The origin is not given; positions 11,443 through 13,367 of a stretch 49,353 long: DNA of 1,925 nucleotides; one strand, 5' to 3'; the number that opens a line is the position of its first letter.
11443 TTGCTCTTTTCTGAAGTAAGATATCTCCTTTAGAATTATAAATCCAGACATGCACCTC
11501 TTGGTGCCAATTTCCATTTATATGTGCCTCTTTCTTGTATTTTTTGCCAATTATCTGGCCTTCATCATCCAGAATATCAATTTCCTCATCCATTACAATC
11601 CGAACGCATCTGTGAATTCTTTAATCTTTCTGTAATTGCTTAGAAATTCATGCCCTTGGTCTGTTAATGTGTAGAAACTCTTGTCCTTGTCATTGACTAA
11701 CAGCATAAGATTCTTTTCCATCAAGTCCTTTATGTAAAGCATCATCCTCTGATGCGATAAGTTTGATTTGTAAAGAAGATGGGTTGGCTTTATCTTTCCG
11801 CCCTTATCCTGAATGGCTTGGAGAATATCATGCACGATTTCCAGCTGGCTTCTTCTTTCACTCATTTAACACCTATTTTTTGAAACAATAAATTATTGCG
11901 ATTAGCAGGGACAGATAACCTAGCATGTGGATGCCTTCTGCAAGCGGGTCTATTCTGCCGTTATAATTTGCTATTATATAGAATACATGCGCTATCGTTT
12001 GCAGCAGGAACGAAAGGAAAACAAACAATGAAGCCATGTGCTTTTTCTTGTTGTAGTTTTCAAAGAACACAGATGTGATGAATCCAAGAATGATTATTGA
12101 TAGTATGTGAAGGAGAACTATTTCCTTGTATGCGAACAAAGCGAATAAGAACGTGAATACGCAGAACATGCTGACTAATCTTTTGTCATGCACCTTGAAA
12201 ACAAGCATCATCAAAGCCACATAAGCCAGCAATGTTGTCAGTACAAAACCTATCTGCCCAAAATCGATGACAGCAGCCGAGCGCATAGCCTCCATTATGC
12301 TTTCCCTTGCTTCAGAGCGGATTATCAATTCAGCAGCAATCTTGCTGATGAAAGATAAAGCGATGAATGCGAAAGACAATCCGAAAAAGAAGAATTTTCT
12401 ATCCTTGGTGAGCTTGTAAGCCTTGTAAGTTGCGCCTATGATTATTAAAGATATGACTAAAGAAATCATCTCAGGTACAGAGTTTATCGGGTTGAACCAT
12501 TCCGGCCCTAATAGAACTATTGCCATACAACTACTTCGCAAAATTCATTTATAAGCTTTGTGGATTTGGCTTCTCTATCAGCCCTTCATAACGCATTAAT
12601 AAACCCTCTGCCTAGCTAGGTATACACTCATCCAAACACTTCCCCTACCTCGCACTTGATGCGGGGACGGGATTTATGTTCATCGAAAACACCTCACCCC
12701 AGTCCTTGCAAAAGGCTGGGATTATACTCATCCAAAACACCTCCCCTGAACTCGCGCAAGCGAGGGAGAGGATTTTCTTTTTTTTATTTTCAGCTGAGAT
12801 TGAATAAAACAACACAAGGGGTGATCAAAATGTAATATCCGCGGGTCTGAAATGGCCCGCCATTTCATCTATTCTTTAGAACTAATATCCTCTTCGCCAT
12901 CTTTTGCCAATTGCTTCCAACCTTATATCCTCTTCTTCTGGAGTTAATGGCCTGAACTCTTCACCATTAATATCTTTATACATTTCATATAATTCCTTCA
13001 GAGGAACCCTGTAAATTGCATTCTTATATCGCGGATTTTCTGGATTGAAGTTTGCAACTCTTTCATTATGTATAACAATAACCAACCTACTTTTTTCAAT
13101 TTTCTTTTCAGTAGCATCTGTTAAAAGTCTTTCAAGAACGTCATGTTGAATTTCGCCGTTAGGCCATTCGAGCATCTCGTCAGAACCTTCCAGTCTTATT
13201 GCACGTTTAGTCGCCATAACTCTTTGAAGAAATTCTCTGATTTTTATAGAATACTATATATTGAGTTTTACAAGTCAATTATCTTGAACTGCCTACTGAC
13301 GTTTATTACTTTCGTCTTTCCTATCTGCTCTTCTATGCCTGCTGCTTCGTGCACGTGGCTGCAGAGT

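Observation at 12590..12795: Three tandem ~50-nt units with a conserved box plus covarying hairpins: candidate novel structured RNA carrying CCUCC / GGAGG motifs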

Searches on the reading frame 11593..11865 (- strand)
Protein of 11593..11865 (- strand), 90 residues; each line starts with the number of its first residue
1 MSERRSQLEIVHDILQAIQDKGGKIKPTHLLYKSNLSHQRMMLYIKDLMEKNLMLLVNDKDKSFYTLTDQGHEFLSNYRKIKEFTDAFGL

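Call 44: search_protein_families(library=pfam, proteins=[window:11593-11865:-], max_evalue=0.1)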
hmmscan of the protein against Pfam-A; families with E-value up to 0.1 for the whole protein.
window:11593-11865:- (90 aa): 4 families
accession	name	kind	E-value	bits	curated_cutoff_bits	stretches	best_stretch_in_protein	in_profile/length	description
PF14947.12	HTH_45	-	4.5e-19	68.7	25.5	1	4-84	1-75/77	Winged helix-turn-helix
PF14277.12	DUF4364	-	0.0081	16.4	26.9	1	41-78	36-73/162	Domain of unknown function (DUF4364)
PF24409.1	wHTH-PRTase_assc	-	0.012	16.1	27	1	25-82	12-62/83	wHTH-PRTase associated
PF10711.15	DUF2513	-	0.037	14.8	29.6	1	9-80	5-83/100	Hypothetical protein (DUF2513)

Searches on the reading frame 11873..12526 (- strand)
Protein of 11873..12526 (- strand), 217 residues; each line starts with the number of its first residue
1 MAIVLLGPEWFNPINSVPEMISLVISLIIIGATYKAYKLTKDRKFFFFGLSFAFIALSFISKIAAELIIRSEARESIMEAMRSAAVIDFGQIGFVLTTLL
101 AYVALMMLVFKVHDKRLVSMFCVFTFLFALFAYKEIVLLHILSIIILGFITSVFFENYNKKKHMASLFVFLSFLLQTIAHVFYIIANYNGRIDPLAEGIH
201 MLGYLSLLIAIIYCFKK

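Call 33: find_homologous_proteins(query=window:11873-12526:-)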
Query window:11873-12526:- (217 aa): 1 proteins with E <= 0.001 among 1493 candidates.
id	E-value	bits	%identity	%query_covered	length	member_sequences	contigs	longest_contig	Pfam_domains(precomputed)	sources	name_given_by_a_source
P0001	1.4e-128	445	100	100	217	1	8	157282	PF19447.5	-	-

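Call 34: find_encoding_contigs(protein=P0001, flank=2500, max_places=10)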
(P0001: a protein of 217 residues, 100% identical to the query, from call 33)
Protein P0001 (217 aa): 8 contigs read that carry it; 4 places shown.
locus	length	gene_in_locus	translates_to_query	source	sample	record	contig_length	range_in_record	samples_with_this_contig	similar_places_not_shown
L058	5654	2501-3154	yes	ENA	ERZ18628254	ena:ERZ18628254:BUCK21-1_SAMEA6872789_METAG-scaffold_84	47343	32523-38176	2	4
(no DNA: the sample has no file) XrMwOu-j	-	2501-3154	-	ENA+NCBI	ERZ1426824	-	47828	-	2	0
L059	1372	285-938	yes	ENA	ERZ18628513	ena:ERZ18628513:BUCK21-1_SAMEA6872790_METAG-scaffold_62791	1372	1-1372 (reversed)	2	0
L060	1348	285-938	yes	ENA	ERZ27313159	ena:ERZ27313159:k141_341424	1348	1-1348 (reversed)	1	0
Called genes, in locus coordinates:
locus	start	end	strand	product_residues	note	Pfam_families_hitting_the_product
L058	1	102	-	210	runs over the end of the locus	PF01725:Ham1p_like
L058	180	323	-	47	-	-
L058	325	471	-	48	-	-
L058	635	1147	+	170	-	-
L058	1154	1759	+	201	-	PF00149:Metallophos, PF12850:Metallophos_2, PF14582:Metallophos_3 (weak)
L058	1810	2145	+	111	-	-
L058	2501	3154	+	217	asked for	PF19447:DUF5985 (faint)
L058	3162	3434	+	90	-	PF14947:HTH_45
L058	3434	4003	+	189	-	PF00293:NUDIX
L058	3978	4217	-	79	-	-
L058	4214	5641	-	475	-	PF01139:RtcB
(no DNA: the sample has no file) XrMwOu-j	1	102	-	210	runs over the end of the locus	PF01725:Ham1p_like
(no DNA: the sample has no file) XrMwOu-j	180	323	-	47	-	-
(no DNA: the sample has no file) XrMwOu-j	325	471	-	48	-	-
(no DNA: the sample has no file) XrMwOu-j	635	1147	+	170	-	-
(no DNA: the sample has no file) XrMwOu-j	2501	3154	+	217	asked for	PF19447:DUF5985 (faint)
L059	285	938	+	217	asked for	PF19447:DUF5985 (faint)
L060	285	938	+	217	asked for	PF19447:DUF5985 (faint)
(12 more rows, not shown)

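Call 44: search_protein_families(library=pfam, proteins=[window:11873-12526:-], max_evalue=0.1)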
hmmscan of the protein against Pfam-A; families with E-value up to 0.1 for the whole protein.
window:11873-12526:- (217 aa): 3 families
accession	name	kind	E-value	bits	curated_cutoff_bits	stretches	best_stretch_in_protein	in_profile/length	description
PF19447.4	DUF5985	-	9.6e-07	29.5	27.3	2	26-85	13-73/86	Family of unknown function (DUF5985)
PF24365.1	DUF7521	-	0.014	16.1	27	1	20-77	6-63/82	Family of unknown function (DUF7521)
PF13398.12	Peptidase_M50B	-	0.096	12.8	26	1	96-193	77-171/201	Peptidase M50B-like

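Call 45: search_protein_families(library=phrogs, proteins=[window:11873-12526:-], max_evalue=0.1)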
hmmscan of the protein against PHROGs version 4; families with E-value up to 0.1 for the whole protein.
window:11873-12526:- (217 aa): 0 families

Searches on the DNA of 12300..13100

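Call 4: search_rna_families(source=window, start=12300, end=13100, threshold=evalue, max_evalue=10, show_alignments=3)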
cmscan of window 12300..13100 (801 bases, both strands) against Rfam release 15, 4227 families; matches with E-value up to 10: 5.
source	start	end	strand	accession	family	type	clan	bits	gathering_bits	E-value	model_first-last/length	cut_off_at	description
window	12850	12899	-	RF01277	snoU54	Gene; snRNA; snoRNA; CD-box;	CL00008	16.5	35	2.2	1-67/67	no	Small nucleolar RNA U54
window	12728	12783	-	RF02416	TCV_H4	Cis-reg;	-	16.3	50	7.4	1-51/51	no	Turnip crinkle virus 3'UTR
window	12740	12783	-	RF01787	drz-agam-1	Gene; ribozyme;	-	15.3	37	3.8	1-82/82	no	drz-agam-1 ribozyme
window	12853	12904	-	RF00046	snoR30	Gene; snRNA; snoRNA; CD-box;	CL00073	13.6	60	9.6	1-96/96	no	Small nucleolar RNA R30/Z108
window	12994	13059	-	RF00015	U4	Gene; snRNA; splicing;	CL00007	13.2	46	2.3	60-138/138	no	U4 spliceosomal RNA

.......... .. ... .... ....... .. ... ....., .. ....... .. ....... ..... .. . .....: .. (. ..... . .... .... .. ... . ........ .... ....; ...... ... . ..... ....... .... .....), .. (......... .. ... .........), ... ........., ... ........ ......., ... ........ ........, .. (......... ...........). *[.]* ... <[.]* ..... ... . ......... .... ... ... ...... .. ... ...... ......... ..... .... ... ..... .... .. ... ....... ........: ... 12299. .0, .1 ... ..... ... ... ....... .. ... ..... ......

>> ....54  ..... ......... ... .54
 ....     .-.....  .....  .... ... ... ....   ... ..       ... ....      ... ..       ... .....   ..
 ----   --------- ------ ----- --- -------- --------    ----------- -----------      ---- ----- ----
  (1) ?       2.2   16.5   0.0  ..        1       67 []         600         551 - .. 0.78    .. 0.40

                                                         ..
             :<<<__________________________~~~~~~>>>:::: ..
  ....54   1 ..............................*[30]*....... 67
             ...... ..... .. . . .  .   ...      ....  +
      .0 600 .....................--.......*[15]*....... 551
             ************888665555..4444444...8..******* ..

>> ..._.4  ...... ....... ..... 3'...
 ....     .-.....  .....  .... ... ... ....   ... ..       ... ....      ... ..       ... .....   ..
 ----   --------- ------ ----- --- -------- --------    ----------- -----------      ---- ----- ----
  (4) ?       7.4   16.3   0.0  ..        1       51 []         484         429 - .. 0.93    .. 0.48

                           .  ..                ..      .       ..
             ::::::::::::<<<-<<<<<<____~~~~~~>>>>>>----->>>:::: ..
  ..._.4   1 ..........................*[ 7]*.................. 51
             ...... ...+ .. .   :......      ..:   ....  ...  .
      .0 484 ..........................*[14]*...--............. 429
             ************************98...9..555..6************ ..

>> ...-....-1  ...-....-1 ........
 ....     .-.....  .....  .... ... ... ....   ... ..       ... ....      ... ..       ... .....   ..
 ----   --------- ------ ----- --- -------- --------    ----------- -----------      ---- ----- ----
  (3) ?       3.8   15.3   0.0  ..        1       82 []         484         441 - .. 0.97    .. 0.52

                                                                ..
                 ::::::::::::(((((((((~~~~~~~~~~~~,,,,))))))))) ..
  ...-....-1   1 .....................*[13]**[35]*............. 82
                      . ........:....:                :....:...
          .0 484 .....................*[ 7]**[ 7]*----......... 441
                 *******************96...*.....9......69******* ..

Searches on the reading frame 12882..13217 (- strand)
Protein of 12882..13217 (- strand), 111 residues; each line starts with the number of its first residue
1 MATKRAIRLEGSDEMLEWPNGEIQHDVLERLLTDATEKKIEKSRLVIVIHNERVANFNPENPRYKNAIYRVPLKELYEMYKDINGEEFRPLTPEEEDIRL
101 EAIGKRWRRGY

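Call 44: search_protein_families(library=pfam, proteins=[window:12882-13217:-], max_evalue=0.1)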
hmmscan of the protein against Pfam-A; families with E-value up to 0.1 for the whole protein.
window:12882-13217:- (111 aa): 0 families

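Call 45: search_protein_families(library=phrogs, proteins=[window:12882-13217:-], max_evalue=0.1)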
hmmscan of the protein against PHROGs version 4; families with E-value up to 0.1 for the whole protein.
window:12882-13217:- (111 aa): 0 families

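Call 52: find_homologous_proteins(query=window:12882-13217:-, max_evalue=0.01)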
Query window:12882-13217:- (111 aa): 1 proteins with E <= 0.01 among 7 candidates.
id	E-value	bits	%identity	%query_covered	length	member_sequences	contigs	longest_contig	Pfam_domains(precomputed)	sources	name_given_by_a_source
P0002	2.1e-67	242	100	100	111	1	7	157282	-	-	-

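Call 64: search_protein_representatives(protein=window:12882-13217:-)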
Query: 111 residues. Proteins with E-value up to 0.001 (for the whole library): 44; up to 1e-10: 22; up to 1e-30: 1. The best 44 are listed.
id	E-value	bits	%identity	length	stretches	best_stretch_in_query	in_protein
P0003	7.8e-34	132.3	58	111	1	1-111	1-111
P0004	2.1e-21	92.3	51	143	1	3-89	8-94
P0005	9.6e-19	83.7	45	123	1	3-98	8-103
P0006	1.7e-17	79.8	48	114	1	1-98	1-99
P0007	2.0e-17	79.5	45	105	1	4-95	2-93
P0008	3.9e-17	78.6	44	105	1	5-95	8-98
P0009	9.1e-17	77.4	38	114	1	4-100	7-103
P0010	2.2e-16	76.2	39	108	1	3-97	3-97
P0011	1.6e-14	70.2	42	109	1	4-97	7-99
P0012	1.6e-14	70.2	39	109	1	3-96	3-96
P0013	6.1e-14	68.3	43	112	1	9-97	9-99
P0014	1.7e-13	66.9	41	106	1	7-97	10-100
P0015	6.9e-13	64.9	35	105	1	4-92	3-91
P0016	7.1e-13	64.9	42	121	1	5-94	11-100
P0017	8.0e-13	64.7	35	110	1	1-99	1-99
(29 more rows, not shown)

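Call 65: find_encoding_contigs(protein=P0003, flank=3000, max_places=6)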
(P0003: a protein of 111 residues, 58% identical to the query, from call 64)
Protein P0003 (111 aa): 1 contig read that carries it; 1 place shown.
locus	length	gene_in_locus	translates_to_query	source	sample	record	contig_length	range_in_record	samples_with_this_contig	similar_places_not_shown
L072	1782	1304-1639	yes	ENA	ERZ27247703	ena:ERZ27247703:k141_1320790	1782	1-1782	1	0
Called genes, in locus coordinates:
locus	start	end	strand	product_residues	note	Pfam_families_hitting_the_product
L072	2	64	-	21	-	?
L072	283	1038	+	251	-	-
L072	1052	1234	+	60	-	PF14947:HTH_45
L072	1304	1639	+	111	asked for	-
